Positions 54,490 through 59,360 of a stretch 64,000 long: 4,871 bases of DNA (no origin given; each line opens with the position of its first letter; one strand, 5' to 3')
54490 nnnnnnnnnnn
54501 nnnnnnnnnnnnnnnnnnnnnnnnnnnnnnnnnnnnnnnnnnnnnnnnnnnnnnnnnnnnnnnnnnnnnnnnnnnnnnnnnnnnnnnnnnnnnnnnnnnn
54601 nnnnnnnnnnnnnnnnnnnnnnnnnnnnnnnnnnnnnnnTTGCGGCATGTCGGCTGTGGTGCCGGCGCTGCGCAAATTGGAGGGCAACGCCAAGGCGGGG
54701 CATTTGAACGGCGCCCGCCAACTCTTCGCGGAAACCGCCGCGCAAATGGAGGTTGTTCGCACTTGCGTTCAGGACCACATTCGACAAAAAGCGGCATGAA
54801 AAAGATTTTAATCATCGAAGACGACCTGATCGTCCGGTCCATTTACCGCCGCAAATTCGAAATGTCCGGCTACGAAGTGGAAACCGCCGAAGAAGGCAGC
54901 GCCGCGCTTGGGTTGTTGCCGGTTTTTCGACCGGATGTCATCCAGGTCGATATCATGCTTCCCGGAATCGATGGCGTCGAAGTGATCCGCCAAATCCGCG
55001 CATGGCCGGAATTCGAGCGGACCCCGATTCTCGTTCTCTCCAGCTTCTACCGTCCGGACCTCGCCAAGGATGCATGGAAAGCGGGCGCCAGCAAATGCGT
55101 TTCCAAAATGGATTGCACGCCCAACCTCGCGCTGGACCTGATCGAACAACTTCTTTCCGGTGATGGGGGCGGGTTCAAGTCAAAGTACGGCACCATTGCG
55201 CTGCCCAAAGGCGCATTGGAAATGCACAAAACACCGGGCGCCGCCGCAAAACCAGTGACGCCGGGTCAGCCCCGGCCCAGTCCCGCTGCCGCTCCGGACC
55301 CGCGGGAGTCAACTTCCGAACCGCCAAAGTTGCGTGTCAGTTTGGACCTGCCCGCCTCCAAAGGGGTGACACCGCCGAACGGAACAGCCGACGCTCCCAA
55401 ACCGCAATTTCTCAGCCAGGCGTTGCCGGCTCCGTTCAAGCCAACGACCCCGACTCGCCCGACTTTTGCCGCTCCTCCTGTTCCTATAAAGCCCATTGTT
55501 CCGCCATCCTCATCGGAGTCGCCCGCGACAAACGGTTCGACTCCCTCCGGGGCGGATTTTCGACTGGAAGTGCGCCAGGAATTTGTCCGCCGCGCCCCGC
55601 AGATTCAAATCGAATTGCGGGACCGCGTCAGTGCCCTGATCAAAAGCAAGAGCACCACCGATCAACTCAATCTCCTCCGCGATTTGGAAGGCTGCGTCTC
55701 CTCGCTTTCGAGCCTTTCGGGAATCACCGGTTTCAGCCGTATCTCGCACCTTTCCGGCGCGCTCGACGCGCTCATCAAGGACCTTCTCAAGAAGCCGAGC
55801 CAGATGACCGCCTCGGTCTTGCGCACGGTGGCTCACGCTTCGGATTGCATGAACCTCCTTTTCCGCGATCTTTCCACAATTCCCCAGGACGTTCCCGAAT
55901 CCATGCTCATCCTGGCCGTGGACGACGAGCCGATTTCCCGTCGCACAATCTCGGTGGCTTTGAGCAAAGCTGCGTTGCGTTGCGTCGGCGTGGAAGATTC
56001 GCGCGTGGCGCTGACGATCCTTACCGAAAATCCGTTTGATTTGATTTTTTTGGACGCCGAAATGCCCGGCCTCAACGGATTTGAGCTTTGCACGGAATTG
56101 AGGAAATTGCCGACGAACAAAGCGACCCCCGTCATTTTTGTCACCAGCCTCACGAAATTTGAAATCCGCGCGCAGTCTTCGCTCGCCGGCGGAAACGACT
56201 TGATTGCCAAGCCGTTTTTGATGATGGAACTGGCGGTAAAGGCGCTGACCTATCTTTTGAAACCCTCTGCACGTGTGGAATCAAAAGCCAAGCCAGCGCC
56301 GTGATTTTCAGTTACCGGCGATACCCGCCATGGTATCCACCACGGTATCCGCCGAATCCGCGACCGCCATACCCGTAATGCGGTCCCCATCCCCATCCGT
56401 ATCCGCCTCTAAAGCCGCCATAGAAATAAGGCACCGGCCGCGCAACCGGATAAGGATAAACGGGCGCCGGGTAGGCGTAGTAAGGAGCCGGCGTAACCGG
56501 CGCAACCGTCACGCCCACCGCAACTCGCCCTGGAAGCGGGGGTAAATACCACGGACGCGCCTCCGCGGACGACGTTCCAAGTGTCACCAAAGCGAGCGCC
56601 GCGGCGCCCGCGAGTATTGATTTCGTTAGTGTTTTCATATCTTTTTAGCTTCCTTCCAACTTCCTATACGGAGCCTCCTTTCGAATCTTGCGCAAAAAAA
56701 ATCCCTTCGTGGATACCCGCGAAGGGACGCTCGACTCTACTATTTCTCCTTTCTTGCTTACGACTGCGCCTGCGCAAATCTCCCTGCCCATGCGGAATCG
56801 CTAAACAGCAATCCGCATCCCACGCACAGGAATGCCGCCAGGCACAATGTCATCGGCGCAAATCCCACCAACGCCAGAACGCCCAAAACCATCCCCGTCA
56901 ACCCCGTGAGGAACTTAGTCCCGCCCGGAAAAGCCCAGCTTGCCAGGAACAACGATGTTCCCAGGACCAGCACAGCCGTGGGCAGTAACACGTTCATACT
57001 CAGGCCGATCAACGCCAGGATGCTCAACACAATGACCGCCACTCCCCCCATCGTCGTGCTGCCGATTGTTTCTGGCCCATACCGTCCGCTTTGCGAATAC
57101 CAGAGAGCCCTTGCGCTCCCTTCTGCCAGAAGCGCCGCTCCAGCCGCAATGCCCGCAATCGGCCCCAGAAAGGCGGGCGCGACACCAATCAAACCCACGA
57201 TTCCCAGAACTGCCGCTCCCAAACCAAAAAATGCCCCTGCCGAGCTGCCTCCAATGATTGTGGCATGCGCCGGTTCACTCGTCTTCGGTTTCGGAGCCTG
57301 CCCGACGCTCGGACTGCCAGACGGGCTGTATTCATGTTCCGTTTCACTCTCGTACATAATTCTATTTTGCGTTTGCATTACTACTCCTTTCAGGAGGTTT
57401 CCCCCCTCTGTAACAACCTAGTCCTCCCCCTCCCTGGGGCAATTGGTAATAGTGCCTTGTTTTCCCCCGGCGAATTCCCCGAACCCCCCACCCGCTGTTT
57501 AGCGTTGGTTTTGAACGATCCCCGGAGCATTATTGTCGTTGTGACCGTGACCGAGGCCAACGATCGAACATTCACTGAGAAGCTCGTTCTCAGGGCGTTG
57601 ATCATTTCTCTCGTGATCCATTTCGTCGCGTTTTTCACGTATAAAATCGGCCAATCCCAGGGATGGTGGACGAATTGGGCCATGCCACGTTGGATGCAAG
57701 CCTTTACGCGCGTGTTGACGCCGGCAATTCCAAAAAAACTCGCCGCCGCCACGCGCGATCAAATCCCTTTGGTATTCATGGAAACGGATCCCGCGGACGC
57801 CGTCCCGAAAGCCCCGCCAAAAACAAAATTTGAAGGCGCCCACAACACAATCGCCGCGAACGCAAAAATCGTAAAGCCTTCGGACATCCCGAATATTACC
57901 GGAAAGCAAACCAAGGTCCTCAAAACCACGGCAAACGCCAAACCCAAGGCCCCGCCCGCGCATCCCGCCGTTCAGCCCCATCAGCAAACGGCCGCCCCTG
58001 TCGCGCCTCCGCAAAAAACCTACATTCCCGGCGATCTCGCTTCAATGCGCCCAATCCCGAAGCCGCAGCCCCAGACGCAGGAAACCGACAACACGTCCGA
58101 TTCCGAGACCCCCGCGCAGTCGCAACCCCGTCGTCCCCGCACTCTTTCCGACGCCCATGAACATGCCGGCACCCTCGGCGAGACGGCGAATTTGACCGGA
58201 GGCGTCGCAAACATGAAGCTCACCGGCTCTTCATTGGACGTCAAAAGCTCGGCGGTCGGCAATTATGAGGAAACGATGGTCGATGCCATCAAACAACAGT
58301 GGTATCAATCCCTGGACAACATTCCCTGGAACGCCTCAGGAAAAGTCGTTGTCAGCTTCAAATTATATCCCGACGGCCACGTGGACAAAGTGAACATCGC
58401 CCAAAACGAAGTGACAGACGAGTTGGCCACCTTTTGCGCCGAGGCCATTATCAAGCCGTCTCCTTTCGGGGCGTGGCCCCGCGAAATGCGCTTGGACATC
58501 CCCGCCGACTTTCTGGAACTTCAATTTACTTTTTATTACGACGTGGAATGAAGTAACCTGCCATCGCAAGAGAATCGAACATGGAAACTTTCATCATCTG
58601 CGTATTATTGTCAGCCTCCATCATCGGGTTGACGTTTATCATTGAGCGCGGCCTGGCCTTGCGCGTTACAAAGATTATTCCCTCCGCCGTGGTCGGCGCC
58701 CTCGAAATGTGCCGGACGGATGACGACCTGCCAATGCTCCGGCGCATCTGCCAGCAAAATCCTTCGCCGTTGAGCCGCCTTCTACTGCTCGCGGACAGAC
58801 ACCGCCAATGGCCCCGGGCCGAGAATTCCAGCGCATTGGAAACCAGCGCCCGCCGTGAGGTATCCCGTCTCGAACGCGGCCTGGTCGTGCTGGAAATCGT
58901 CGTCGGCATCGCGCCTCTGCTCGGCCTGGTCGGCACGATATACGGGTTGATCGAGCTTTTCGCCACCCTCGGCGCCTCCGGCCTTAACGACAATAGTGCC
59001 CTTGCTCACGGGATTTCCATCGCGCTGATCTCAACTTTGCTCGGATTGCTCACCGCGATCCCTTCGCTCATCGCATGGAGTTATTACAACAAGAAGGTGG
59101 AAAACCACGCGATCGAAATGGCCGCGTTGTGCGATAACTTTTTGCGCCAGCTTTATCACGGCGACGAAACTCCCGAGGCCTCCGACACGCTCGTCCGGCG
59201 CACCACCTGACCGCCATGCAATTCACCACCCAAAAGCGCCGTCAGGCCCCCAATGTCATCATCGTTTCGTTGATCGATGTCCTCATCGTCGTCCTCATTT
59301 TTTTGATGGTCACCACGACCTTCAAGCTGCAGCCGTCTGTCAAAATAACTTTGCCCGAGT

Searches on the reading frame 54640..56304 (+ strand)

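Call 8: search_protein_families(library=pfam, proteins=[window:54640-56304:+], max_evalue=0.001)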
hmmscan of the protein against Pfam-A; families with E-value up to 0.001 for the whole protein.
window:54640-56304:+ (554 aa): 2 families
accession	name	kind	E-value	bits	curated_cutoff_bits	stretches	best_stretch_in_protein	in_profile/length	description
PF00072.30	Response_reg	-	1.4e-45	154.4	30.2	2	56-156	1-99/111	Response regulator receiver domain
PF23198.2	PDE8A_N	-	0.00027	21.3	29.6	0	421-508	12-98/147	PDE8A-like, N-terminal domain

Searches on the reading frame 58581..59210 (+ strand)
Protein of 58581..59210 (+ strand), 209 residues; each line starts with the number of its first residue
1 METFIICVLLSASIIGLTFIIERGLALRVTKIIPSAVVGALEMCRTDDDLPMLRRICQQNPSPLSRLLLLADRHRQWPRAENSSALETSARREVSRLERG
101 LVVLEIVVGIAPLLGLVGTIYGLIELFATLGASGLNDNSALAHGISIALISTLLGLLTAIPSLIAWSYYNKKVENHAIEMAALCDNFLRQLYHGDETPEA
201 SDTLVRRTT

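Call 8: search_protein_families(library=pfam, proteins=[window:58581-59210:+], max_evalue=0.001)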
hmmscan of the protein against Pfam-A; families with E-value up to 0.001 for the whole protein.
window:58581-59210:+ (209 aa): 1 family
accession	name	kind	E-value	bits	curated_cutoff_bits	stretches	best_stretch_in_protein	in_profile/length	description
PF01618.21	MotA_ExbB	-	1.4e-27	96.4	22.9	1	79-180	24-125/127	MotA/TolQ/ExbB proton channel family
